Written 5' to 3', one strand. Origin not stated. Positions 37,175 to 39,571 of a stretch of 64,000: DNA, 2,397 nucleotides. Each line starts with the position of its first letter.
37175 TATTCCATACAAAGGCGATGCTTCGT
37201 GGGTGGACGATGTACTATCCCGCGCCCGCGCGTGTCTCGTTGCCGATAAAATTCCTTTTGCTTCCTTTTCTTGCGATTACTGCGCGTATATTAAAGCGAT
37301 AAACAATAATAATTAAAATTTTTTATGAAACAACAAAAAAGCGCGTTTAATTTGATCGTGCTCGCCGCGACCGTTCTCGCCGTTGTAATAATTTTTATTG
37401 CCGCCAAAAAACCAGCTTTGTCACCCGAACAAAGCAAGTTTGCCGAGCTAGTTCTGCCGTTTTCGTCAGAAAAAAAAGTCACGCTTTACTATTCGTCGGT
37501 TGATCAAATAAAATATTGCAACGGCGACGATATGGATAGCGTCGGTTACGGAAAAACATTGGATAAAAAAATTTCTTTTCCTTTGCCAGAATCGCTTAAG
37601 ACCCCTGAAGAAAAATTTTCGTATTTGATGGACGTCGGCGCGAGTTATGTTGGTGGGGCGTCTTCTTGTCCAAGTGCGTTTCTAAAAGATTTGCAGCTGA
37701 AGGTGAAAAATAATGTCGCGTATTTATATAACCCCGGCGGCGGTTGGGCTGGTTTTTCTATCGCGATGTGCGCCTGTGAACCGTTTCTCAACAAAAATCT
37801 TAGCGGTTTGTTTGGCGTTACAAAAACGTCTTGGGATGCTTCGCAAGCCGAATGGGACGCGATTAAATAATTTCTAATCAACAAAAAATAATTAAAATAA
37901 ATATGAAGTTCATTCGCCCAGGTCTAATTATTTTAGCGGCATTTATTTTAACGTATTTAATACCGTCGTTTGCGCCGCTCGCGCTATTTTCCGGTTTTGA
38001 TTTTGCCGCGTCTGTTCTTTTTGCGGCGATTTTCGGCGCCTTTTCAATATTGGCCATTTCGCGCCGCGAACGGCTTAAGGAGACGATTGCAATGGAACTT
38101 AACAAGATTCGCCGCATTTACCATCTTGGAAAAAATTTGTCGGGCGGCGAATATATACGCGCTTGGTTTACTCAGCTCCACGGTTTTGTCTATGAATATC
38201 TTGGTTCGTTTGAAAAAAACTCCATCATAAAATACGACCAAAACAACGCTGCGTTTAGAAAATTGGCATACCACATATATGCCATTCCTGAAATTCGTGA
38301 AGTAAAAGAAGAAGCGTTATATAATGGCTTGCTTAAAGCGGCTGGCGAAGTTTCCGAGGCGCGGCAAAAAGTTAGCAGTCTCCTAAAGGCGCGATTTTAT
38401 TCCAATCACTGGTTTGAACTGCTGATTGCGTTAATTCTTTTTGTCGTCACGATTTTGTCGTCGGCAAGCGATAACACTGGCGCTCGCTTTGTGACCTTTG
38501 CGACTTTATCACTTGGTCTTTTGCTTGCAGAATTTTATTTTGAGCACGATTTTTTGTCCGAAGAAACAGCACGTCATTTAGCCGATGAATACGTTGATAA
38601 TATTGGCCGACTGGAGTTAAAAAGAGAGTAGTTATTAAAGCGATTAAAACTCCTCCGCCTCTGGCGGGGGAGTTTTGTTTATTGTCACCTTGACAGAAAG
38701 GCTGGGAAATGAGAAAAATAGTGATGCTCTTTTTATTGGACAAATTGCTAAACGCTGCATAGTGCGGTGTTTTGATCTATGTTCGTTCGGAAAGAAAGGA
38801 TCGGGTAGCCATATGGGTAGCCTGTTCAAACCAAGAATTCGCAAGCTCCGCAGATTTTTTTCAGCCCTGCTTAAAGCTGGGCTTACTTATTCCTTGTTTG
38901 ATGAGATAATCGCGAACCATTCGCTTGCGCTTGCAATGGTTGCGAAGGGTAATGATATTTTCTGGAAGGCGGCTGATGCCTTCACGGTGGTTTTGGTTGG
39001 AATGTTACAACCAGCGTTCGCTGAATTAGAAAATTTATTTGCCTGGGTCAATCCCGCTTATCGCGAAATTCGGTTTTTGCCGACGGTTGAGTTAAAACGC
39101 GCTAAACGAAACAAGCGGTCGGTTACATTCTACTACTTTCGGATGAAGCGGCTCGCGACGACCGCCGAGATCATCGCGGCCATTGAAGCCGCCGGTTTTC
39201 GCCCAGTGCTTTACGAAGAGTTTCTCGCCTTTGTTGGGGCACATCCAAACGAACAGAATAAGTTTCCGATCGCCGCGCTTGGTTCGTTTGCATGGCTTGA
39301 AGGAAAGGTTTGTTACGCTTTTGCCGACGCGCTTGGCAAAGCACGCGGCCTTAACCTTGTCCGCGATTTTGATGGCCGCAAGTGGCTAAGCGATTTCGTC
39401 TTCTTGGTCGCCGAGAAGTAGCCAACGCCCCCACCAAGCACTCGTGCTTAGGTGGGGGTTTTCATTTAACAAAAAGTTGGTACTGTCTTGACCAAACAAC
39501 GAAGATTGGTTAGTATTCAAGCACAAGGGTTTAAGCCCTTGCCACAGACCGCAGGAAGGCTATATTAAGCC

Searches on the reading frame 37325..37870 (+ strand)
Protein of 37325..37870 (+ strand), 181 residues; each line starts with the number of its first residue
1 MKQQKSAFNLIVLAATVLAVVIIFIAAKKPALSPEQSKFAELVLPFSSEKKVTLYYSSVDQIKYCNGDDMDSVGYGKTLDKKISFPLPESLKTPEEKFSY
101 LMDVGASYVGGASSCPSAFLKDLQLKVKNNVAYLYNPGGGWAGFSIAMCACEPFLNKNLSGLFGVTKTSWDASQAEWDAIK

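Call 3: search_protein_families(library=pfam, proteins=[window:37325-37870:+], max_evalue=0.1)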
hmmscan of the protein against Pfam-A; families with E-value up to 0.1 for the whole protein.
window:37325-37870:+ (181 aa): 0 families

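Call 4: search_protein_families(library=padloc, proteins=[window:37325-37870:+], max_evalue=0.1)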
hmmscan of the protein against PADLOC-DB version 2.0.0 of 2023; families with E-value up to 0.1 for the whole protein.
window:37325-37870:+ (181 aa): 0 families

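Call 5: search_protein_families(library=ncbifam, proteins=[window:37325-37870:+], max_evalue=0.1)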
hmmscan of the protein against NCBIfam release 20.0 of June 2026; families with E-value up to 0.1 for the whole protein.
window:37325-37870:+ (181 aa): 1 family
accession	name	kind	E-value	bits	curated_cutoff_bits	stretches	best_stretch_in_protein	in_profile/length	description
NF005175.0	PRK06654.1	equivalog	0.05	13.3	218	1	11-68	39-97/181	flagellar basal body-associated protein FliL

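Call 25: search_protein_families(library=phrogs, proteins=[window:37325-37870:+], max_evalue=0.01)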
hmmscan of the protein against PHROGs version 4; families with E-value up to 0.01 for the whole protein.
window:37325-37870:+ (181 aa): 0 families

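Call 80: search_protein_families(library=pfam, proteins=[window:37325-37870:+], max_evalue=1)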
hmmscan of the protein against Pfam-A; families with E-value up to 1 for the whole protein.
window:37325-37870:+ (181 aa): 0 families

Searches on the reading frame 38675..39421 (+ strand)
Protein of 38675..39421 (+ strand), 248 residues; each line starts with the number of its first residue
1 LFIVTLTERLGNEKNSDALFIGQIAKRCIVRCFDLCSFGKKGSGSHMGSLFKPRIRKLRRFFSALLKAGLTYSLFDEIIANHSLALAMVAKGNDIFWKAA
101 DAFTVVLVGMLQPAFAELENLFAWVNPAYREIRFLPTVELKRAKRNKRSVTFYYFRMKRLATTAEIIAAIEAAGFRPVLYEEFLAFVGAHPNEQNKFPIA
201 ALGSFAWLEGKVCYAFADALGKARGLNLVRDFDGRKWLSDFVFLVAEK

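Call 3: search_protein_families(library=pfam, proteins=[window:38675-39421:+], max_evalue=0.1)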
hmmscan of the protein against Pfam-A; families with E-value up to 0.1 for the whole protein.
window:38675-39421:+ (248 aa): 0 families

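Call 4: search_protein_families(library=padloc, proteins=[window:38675-39421:+], max_evalue=0.1)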
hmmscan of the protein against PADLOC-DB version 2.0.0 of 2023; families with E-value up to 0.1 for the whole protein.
window:38675-39421:+ (248 aa): 0 families

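Call 5: search_protein_families(library=ncbifam, proteins=[window:38675-39421:+], max_evalue=0.1)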
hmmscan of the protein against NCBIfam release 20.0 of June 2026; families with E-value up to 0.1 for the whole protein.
window:38675-39421:+ (248 aa): 1 family
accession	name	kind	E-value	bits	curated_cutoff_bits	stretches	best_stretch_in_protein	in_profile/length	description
NF000391.1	EmrB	exception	0.09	11.4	925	0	52-115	434-499/501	multidrug efflux MFS transporter permease subunit EmrB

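Call 25: search_protein_families(library=phrogs, proteins=[window:38675-39421:+], max_evalue=0.01)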
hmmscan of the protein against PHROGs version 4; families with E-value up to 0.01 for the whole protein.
window:38675-39421:+ (248 aa): 0 families
